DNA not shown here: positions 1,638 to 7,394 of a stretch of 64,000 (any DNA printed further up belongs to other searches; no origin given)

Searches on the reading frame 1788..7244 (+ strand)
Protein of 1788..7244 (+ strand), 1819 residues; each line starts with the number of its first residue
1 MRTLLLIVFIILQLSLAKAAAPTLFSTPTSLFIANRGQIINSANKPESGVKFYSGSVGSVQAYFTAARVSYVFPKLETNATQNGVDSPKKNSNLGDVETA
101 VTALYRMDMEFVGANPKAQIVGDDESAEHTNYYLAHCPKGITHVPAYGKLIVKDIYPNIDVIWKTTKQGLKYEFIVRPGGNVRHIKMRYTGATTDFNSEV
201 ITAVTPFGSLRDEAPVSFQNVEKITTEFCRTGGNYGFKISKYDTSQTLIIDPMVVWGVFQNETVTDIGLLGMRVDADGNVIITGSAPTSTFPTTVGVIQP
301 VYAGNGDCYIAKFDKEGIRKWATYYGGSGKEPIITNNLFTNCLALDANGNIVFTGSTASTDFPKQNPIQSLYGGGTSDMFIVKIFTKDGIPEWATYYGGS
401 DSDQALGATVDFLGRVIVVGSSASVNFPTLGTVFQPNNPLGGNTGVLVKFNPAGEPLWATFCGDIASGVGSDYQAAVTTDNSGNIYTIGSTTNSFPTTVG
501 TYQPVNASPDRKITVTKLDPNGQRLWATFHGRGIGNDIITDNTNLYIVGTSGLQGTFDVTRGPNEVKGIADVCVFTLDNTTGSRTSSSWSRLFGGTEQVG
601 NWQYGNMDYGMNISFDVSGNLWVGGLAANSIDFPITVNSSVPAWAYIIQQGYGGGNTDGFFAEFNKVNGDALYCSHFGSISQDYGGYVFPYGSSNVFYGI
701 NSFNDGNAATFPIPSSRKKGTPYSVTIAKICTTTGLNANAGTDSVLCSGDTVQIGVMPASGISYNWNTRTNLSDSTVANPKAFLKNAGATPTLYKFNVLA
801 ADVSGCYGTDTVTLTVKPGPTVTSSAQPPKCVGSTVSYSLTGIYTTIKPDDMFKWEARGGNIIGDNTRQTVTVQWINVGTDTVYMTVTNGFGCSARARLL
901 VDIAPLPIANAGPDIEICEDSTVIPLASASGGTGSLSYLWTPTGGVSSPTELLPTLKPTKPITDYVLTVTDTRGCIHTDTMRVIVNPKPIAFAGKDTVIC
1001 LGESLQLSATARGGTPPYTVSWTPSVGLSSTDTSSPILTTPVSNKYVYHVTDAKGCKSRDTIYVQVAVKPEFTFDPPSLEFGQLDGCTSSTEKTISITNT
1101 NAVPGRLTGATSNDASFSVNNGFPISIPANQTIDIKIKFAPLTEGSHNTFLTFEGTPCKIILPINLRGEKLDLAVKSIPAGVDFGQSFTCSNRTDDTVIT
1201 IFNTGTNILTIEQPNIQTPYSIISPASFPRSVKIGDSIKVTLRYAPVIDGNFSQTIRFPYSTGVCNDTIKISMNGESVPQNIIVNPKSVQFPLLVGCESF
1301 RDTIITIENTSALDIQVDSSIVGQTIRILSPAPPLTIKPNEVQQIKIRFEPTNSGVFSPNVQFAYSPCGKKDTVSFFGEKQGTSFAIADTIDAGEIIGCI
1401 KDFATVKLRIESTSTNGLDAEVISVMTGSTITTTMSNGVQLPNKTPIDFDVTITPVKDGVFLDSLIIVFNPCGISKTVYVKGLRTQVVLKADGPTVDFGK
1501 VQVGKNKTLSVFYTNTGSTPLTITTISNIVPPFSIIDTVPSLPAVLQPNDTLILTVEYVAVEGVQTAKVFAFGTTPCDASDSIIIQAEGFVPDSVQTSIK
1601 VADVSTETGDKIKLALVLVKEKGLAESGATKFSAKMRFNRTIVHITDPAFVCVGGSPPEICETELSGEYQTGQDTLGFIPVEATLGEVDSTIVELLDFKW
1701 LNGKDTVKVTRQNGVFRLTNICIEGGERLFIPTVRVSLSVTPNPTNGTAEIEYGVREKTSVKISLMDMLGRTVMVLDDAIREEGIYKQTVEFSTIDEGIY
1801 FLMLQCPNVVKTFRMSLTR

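Call 29: search_protein_families(library=pfam, proteins=[window:1788-7244:+], max_evalue=0.00001)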
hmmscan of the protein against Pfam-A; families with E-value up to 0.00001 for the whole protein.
window:1788-7244:+ (1819 aa): 8 families
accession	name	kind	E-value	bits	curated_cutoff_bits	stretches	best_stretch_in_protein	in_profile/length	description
PF25778.1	DUF7948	-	2.5e-48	165.4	27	1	32-253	1-214/214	Domain of unknown function (DUF7948)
PF22544.2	HYDIN_VesB_CFA65-like_Ig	-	2.1e-20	73.2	25.5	0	1492-1562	6-74/100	HYDIN/CFA65/VesB-like, Ig-like domain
PF15780.11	ASH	-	1.5e-15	57.6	27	0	1493-1570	11-86/98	Abnormal spindle-like microcephaly-assoc'd, ASPM-SPD-2-Hydin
PF22073.2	Cep192_D4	-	7.7e-12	45.8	35.5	0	1303-1378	24-109/112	Cep192 domain 4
PF07610.17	DUF1573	-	4.8e-09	36.6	26.1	0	1490-1527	2-39/98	Protein of unknown function (DUF1573)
PF18962.6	Por_Secre_tail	-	9.2e-08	32.7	27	1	1742-1805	3-63/75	Secretion system C-terminal sorting domain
PF19081.6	Ig_7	-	2e-07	31.7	27.3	0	993-1070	7-84/84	Ig-like domain CHU_C associated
PF22352.2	K319L-like_PKD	-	4.5e-06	27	27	0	760-816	27-84/84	K319L-like, PKD domain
